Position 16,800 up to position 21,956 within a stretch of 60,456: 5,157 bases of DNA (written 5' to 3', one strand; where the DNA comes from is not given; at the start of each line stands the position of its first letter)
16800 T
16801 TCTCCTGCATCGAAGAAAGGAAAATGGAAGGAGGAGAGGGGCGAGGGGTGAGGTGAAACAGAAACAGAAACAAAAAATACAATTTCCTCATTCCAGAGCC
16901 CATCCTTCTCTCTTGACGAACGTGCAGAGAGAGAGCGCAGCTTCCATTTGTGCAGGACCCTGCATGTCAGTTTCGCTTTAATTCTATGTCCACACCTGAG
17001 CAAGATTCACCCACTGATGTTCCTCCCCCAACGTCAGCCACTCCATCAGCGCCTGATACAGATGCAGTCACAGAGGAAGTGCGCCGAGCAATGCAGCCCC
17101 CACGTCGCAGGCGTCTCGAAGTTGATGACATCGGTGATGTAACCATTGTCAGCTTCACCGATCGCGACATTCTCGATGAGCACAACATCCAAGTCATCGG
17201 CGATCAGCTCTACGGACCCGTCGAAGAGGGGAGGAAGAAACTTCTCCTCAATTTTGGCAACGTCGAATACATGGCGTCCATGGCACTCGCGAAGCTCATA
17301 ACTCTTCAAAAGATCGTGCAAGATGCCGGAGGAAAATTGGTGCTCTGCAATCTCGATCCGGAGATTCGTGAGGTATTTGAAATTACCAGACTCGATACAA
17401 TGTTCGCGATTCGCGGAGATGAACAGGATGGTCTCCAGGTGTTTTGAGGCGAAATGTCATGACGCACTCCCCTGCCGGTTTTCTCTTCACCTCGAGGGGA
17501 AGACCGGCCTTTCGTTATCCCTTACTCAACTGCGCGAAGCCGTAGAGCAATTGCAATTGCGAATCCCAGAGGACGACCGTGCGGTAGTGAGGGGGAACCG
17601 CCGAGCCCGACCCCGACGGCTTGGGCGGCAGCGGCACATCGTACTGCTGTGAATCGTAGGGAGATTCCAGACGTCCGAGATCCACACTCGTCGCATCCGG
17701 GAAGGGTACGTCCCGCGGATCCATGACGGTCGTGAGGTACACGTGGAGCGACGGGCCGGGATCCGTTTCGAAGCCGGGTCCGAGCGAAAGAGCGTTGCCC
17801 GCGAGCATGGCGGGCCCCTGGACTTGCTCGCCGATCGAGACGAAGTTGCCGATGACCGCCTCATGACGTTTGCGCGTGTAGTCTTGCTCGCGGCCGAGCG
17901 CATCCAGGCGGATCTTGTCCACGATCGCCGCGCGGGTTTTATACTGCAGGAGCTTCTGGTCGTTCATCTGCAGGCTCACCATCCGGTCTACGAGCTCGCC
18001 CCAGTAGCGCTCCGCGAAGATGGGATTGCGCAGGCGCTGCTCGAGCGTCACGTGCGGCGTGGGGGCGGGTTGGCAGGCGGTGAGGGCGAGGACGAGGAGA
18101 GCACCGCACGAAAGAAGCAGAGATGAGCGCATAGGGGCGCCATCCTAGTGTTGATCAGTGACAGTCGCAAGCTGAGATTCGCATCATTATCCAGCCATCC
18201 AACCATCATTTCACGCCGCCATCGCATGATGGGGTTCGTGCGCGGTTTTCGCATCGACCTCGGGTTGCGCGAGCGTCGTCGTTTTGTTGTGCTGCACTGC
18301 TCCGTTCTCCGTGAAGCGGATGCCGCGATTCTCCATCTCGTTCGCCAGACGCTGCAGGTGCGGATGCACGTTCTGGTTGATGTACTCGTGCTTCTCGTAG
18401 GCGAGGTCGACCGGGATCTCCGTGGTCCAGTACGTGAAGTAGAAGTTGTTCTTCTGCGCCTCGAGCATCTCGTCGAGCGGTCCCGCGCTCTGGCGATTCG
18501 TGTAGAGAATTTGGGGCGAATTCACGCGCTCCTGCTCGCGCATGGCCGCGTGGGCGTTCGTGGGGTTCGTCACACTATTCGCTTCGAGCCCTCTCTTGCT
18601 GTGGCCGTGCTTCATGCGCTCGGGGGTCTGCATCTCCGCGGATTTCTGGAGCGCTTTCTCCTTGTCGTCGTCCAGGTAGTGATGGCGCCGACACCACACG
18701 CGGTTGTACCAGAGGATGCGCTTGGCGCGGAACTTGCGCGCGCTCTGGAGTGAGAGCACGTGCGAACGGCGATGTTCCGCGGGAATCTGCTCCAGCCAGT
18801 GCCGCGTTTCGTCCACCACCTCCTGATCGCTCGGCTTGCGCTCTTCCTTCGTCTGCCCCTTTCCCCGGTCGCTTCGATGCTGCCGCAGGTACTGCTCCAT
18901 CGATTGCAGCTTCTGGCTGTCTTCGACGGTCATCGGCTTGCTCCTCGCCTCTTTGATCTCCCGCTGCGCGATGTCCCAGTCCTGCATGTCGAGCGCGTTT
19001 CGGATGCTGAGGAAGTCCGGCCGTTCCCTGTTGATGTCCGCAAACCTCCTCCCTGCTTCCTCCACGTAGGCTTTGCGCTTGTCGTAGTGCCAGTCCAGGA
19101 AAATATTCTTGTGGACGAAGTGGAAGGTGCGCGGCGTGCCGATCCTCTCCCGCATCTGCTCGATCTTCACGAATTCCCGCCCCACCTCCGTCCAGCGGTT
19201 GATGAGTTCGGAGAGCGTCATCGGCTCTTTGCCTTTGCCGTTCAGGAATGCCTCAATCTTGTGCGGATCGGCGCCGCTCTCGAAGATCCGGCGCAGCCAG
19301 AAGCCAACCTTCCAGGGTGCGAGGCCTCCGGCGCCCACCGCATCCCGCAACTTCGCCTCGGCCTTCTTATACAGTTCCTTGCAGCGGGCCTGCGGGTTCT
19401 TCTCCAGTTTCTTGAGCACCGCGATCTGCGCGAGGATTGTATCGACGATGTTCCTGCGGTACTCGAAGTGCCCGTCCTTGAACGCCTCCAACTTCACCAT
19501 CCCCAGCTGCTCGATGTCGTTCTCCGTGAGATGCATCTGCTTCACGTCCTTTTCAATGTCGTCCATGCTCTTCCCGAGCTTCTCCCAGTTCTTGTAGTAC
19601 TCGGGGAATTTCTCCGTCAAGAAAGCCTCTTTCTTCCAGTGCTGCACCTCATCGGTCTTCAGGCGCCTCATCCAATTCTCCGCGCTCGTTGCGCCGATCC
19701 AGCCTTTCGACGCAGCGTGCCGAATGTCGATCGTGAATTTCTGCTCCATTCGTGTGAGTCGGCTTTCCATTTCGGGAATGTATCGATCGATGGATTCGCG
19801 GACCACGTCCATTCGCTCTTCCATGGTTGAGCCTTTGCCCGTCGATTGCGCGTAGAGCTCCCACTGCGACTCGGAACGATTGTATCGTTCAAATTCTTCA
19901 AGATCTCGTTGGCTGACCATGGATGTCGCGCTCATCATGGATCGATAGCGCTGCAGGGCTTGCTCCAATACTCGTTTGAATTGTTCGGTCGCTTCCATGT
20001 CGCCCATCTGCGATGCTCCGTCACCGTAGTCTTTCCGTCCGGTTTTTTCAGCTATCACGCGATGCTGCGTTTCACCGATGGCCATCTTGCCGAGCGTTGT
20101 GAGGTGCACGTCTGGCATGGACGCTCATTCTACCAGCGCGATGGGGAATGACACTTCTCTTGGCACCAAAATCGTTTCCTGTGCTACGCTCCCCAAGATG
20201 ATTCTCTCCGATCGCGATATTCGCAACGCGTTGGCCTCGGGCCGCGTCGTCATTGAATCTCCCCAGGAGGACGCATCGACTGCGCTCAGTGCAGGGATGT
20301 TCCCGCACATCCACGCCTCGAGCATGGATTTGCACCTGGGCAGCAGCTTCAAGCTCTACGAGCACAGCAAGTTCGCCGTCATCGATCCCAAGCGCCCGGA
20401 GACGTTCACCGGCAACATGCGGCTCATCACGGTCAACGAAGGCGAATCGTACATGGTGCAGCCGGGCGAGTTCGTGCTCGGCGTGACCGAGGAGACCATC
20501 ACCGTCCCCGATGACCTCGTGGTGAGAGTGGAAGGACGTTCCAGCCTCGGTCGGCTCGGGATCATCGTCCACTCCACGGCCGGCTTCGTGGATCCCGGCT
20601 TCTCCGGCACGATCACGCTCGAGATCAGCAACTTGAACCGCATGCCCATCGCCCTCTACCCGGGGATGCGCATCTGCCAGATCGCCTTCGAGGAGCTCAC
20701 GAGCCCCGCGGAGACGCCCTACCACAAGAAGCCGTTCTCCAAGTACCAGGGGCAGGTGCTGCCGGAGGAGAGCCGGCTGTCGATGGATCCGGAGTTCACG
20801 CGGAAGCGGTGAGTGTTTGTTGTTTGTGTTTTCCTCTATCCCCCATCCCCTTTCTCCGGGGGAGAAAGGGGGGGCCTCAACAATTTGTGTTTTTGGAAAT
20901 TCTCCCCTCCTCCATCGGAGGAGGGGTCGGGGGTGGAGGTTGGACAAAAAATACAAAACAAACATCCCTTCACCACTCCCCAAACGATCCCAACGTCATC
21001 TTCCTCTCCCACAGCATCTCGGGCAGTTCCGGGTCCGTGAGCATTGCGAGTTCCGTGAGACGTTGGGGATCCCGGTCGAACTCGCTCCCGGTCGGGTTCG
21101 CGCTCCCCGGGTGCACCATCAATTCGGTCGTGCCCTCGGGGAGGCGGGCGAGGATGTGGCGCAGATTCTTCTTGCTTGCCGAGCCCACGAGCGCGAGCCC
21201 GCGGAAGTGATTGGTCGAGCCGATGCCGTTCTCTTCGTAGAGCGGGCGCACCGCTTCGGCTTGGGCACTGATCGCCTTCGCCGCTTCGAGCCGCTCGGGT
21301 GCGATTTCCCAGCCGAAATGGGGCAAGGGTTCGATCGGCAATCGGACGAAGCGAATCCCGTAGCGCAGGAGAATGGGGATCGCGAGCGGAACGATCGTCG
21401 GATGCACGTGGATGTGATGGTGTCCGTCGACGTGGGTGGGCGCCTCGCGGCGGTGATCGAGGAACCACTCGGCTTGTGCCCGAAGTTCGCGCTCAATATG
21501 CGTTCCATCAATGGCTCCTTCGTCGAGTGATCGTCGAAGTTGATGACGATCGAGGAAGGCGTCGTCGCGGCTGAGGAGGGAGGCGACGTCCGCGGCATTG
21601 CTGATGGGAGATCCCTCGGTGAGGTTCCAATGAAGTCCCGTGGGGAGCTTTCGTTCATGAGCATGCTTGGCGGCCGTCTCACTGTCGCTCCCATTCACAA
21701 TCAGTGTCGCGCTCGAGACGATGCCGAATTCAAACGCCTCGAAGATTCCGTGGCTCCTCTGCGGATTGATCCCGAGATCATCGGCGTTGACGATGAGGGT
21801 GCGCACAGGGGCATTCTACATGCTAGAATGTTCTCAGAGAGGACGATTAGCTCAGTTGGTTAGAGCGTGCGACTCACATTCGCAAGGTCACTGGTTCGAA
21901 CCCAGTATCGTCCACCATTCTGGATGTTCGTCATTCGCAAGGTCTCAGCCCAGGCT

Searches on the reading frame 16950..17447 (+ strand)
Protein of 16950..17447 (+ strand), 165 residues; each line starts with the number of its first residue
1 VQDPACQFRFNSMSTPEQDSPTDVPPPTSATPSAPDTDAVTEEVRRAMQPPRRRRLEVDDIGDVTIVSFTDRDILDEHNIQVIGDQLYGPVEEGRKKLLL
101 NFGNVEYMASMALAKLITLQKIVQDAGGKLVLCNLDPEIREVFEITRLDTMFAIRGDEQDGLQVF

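Call 25: search_protein_families(library=pfam, proteins=[window:16950-17447:+], max_evalue=0.001)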
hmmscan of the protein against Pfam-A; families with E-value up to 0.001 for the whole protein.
window:16950-17447:+ (165 aa): 2 families
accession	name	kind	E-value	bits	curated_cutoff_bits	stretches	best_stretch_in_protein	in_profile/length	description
PF01740.26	STAS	-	5.4e-13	49.1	22.6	1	58-160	4-105/106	STAS domain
PF13466.11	STAS_2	-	4e-07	30.6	29.2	1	84-149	16-80/80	STAS domain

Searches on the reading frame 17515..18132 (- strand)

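Call 25: search_protein_families(library=pfam, proteins=[window:17515-18132:-], max_evalue=0.001)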
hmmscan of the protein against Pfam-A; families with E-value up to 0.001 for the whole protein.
window:17515-18132:- (205 aa): 1 family
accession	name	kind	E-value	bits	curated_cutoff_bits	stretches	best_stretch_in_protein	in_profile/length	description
PF10517.14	DM13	-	2.6e-06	28.4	25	1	97-202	2-105/105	Electron transfer DM13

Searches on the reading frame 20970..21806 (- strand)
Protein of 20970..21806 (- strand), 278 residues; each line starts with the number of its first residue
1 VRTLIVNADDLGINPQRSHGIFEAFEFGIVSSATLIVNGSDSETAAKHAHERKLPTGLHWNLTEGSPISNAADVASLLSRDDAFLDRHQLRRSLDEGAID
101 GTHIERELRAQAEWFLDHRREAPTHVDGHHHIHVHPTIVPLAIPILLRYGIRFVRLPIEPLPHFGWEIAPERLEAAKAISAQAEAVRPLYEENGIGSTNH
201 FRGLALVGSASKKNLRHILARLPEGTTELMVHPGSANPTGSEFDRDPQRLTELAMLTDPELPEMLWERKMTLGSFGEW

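Call 27: search_protein_families(library=pfam, proteins=[window:20970-21806:-], max_evalue=0.001)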
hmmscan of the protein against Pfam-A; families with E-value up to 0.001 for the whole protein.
window:20970-21806:- (278 aa): 1 family
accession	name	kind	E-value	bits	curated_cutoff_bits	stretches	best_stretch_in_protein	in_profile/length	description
PF04794.17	YdjC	-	1.4e-62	212.4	29.7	1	4-265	2-264/266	YdjC-like protein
